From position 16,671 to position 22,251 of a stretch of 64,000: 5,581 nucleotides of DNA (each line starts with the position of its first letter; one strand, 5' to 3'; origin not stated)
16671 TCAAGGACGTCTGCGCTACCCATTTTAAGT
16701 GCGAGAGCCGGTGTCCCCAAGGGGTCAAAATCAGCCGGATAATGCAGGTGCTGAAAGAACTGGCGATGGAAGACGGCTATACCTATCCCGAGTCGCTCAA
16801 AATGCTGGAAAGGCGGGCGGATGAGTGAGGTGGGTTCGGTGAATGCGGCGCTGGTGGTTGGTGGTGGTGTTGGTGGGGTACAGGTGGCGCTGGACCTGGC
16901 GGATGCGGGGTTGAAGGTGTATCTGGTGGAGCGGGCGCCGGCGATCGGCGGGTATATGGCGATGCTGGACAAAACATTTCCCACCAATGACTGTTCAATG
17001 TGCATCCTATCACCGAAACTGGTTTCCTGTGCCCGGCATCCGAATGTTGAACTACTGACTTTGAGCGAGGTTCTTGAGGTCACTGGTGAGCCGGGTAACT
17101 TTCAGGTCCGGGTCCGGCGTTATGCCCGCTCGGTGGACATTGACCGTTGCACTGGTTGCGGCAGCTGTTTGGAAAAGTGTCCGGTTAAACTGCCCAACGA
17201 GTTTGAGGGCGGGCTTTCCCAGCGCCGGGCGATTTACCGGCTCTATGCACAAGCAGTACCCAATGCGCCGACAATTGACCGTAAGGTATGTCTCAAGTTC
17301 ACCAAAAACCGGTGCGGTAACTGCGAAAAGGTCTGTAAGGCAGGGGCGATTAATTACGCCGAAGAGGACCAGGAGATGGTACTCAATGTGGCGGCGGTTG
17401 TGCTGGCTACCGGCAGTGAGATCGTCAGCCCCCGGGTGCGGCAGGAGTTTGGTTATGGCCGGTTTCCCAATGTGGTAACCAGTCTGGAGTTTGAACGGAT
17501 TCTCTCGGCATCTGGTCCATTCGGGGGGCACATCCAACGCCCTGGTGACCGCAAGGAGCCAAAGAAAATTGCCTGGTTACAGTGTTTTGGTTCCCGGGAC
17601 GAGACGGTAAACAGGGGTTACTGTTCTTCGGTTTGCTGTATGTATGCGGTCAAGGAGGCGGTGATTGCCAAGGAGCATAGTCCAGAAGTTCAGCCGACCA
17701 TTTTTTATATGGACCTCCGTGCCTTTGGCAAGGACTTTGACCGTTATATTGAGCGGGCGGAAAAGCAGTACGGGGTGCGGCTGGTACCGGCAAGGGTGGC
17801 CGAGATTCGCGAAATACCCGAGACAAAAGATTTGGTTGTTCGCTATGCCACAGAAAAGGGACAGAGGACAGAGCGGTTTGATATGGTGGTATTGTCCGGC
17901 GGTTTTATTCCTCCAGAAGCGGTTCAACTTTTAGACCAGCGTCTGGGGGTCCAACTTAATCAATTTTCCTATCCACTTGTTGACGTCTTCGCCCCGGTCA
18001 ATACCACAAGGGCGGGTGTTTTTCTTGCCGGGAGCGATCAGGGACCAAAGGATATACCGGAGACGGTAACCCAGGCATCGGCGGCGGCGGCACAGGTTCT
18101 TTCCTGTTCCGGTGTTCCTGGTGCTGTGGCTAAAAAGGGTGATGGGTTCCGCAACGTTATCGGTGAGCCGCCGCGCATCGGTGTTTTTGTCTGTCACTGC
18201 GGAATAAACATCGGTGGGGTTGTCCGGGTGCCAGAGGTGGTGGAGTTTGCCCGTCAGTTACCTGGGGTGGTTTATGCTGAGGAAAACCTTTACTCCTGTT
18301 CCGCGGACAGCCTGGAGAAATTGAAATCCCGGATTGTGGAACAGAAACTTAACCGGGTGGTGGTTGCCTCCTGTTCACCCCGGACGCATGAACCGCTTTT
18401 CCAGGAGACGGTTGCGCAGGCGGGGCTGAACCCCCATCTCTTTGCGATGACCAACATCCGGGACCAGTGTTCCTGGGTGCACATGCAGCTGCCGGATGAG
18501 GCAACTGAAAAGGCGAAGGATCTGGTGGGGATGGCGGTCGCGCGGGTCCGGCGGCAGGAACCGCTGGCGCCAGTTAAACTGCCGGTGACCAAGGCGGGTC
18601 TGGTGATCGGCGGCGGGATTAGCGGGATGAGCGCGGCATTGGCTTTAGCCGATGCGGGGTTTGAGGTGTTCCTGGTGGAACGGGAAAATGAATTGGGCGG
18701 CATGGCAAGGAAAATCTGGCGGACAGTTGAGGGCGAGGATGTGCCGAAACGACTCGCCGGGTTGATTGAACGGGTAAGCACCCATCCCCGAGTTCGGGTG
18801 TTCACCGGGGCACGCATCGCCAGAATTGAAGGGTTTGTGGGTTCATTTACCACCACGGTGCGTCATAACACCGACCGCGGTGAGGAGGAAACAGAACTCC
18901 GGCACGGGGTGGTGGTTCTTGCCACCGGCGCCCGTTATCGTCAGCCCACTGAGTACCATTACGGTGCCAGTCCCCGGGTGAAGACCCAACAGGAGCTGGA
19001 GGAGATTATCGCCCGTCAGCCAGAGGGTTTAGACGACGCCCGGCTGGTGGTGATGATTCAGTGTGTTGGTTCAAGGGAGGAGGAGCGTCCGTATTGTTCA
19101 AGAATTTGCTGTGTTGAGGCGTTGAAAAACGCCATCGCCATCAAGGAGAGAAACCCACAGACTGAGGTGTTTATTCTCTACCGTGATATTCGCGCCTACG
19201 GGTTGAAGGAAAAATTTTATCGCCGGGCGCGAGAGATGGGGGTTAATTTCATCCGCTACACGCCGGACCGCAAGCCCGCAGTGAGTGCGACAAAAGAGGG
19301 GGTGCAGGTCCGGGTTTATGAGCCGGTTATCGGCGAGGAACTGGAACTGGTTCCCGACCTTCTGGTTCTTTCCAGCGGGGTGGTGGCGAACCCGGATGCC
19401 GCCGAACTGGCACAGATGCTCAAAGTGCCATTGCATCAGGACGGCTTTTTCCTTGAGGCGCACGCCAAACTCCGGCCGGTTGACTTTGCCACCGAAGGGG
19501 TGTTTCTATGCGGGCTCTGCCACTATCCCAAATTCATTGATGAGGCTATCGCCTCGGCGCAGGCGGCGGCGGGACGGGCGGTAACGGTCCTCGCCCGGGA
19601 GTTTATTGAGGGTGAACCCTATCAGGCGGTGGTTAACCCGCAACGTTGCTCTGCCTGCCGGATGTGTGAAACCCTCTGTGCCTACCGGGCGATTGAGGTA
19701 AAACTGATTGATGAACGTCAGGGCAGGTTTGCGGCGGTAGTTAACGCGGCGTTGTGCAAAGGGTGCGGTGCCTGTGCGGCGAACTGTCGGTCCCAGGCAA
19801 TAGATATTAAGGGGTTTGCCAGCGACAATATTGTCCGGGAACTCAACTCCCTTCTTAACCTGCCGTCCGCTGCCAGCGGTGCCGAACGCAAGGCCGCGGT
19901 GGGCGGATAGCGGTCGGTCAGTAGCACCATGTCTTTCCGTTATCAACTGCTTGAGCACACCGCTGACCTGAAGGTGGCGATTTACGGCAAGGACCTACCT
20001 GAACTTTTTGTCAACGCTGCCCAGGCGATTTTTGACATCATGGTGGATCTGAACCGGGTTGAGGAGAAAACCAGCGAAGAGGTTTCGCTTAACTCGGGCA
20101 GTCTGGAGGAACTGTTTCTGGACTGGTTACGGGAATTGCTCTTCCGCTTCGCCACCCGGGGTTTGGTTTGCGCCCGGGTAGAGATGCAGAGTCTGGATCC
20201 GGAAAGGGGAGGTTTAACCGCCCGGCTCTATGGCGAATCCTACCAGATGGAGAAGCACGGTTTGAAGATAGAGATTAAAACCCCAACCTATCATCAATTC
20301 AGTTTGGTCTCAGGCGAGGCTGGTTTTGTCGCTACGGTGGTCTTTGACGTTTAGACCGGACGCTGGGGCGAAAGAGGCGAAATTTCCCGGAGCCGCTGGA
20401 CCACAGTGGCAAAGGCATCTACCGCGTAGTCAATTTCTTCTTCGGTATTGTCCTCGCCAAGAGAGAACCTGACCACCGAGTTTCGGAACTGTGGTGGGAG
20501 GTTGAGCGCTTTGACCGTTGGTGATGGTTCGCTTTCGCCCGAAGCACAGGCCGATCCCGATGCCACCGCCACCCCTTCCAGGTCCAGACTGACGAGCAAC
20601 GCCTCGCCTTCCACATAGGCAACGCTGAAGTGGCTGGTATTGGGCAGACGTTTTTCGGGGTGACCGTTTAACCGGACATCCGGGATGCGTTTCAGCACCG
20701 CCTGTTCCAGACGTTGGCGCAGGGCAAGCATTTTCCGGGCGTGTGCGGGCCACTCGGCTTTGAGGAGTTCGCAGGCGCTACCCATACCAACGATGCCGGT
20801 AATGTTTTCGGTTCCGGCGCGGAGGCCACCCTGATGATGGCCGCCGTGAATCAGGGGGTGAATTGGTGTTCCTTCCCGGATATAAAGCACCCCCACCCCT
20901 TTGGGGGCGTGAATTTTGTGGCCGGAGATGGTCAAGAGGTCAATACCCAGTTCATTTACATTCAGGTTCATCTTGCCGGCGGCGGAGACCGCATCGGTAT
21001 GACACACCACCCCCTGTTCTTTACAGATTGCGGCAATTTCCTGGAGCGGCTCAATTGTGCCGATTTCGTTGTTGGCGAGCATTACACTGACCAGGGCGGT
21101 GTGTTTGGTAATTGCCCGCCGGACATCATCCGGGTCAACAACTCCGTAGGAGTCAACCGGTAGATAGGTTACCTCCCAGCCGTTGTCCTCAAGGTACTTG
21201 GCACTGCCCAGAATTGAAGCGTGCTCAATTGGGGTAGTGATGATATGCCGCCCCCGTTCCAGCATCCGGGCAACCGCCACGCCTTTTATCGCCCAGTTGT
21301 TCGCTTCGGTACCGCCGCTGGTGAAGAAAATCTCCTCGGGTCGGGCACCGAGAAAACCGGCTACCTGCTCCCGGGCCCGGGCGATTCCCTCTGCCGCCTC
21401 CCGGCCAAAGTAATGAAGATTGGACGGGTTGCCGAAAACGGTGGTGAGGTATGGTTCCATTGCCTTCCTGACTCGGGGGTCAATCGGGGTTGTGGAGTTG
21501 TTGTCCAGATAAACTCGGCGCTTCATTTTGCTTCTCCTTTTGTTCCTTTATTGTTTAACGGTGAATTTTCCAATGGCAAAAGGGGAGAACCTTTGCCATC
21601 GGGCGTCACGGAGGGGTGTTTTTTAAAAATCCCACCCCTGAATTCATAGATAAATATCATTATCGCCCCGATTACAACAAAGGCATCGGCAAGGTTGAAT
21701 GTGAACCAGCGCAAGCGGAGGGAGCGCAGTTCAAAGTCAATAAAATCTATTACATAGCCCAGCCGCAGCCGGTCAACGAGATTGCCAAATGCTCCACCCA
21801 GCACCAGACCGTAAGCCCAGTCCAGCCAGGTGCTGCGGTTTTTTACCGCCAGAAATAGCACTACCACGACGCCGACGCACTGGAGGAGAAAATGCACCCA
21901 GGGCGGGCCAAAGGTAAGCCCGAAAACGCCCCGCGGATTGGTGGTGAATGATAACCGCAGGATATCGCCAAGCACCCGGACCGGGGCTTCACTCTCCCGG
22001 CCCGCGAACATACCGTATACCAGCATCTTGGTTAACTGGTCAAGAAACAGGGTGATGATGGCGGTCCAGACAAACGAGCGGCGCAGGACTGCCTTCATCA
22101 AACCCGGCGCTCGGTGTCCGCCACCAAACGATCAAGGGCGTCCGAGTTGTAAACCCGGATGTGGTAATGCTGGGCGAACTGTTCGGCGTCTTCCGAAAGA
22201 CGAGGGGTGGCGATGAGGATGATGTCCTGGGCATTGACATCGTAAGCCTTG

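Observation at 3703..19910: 16-kb translationally coupled Hdr/Flx-like supercluster: candidate NAD(P)H-linked electron-bifurcating complex with duplicated, fused subunits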

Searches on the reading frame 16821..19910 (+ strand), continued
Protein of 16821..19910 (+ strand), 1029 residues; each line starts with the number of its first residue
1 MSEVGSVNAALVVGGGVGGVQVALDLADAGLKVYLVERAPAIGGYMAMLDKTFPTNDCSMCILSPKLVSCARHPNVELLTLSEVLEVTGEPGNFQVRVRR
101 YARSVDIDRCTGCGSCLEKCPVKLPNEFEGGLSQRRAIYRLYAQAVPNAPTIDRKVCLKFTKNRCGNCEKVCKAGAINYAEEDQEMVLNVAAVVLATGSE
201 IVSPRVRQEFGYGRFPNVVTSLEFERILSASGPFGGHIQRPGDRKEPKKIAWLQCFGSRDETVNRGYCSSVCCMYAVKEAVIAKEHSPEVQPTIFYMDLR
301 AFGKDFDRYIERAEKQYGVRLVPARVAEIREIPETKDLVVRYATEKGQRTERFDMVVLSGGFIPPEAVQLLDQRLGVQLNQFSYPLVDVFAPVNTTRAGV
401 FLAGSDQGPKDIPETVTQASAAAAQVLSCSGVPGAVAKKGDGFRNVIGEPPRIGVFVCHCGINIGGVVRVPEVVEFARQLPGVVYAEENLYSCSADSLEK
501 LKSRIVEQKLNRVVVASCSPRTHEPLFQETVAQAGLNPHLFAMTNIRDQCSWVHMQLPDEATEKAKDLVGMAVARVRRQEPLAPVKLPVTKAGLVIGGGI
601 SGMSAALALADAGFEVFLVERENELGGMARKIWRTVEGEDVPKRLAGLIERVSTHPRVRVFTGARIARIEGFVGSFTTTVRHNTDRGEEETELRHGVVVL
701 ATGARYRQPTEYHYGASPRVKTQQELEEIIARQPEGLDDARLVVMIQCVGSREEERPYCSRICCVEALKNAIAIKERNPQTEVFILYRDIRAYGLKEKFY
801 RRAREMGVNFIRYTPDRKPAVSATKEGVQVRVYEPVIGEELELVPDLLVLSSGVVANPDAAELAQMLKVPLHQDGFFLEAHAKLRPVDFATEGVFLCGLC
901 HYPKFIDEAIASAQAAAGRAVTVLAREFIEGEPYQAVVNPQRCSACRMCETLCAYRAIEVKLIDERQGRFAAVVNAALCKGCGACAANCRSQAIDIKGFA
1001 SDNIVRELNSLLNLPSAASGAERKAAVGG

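Call 73: fold_search(model_id=the predicted structure, library=pdb)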
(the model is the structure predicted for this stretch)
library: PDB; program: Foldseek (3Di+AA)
matches with E <= 10: 1816; with E <= 0.001: 716
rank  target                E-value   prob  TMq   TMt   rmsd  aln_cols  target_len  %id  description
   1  8rvy_A                3.1e-53  1.00  0.40  0.62  10.1       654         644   37  CryoEM structure of the Elp-Hdr complex of Methanothermobacter marburgensis state 1 (composite structure) (released 2025-05-14)
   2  5odh_A                2.7e-52  1.00  0.47  0.72   7.2       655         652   38  Heterodisulfide reductase / [NiFe]-hydrogenase complex from Methanothermococcus thermolithotrophicus soaked with heter (released 2017-08-30)
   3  5odc_A                4.6e-52  1.00  0.47  0.72   8.4       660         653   38  Heterodisulfide reductase / [NiFe]-hydrogenase complex from Methanothermococcus thermolithotrophicus at 2.3 A resoluti (released 2017-08-30)
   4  5odi_A                7.1e-52  1.00  0.47  0.72   7.2       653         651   38  Heterodisulfide reductase / [NiFe]-hydrogenase complex from Methanothermococcus thermolithotrophicus cocrystallized wi (released 2017-08-30)
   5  8rvu_A                2.1e-51  1.00  0.46  0.72   7.5       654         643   37  CryoEM structure of the Elp-Hdr complex of Methanothermobacter marburgensis state 2 (composite structure) (released 2025-05-14)
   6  7bkd_A                3.7e-49  1.00  0.41  0.60   8.7       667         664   34  Formate dehydrogenase - heterodisulfide reductase - formylmethanofuran dehydrogenase complex from Methanospirillum hun (released 2021-09-29)
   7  7bkb_A                7.9e-49  1.00  0.46  0.70   6.7       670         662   33  Formate dehydrogenase - heterodisulfide reductase - formylmethanofuran dehydrogenase complex from Methanospirillum hun (released 2021-09-29)
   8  8rwn_A                5.5e-48  1.00  0.39  0.93   2.1       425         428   44  CryoEM structure of the Hdr(ABC)2 subunits of the Elp-Hdr complex of Methanothermobacter marburgensis (released 2025-05-14)
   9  8rvu_a                9.0e-48  1.00  0.39  0.93   2.0       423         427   45  CryoEM structure of the Elp-Hdr complex of Methanothermobacter marburgensis state 2 (composite structure) (released 2025-05-14)
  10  7bke_A                8.8e-43  1.00  0.39  0.88   2.3       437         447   44  Formate dehydrogenase - heterodisulfide reductase - formylmethanofuran dehydrogenase complex from Methanospirillum hun (released 2021-09-29)
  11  7bkd_a                1.4e-42  1.00  0.39  0.88   2.2       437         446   44  Formate dehydrogenase - heterodisulfide reductase - formylmethanofuran dehydrogenase complex from Methanospirillum hun (released 2021-09-29)
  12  6tjr_A                5.4e-27  1.00  0.31  0.93   2.1       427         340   24  Structure of HdrA-like subunit from Hyphomicrobium denitrificans (released 2020-08-19)
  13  2eq6_A                6.8e-14  1.00  0.24  0.49   8.8       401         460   17  Crystal structure of lipoamide dehydrogenase from thermus thermophilus HB8 (released 2008-04-01)
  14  4jq9_C                1.3e-13  1.00  0.23  0.47   8.6       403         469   16  Dihydrolipoyl dehydrogenase of Escherichia coli pyruvate dehydrogenase complex (released 2014-04-02)
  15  3cty_A                1.4e-13  1.00  0.24  0.69   5.1       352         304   16  Crystal structure of T. acidophilum thioredoxin reductase (released 2009-02-24)
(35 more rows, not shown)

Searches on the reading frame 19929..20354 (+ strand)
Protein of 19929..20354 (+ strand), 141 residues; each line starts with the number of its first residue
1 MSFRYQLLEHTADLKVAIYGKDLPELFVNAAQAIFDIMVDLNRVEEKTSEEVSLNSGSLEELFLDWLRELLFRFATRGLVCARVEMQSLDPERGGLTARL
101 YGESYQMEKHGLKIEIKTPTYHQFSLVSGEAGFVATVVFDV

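Call 4: search_protein_families(library=pfam, proteins=[window:19929-20354:+], max_evalue=0.001)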
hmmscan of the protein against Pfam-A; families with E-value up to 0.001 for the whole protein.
window:19929-20354:+ (141 aa): 1 family
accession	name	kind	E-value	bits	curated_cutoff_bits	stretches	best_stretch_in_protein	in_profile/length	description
PF01951.21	Archease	-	5.2e-39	134.1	25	1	5-141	1-136/136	Archease protein family (MTH1598/TM1083)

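Call 6: search_protein_families(library=ncbifam, proteins=[window:19929-20354:+], max_evalue=0.00001)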
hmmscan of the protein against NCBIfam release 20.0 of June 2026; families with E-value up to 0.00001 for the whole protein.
window:19929-20354:+ (141 aa): 1 family
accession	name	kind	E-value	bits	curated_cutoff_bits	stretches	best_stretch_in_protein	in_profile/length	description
NF001617.0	PRK00407.1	equivalog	8.9e-32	110.1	126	1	4-141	3-139/139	hypothetical protein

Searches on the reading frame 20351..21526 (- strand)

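Call 37: search_protein_families(library=pfam, proteins=[window:20351-21526:-], max_evalue=0.00001)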
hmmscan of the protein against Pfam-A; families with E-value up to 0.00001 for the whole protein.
window:20351-21526:- (391 aa): 3 families
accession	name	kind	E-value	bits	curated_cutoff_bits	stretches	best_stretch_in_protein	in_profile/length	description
PF00266.25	Aminotran_5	-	1.6e-88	297.6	21.5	1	5-367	1-370/371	Aminotransferase class-V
PF01212.27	Beta_elim_lyase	-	1.5e-09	38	27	1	48-218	34-213/288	Beta-eliminating lyase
PF01041.23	DegT_DnrJ_EryC1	-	1.6e-08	34.6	19.8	1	67-185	43-152/360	DegT/DnrJ/EryC1/StrS aminotransferase family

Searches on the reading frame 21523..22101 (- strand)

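Call 37: search_protein_families(library=pfam, proteins=[window:21523-22101:-], max_evalue=0.00001)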
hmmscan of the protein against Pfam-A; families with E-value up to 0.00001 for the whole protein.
window:21523-22101:- (192 aa): 1 family
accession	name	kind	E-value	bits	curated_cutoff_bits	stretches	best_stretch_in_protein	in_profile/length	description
PF01252.23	Peptidase_A8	-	1.1e-31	110.3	25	1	14-154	2-141/142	Signal peptidase (SPase) II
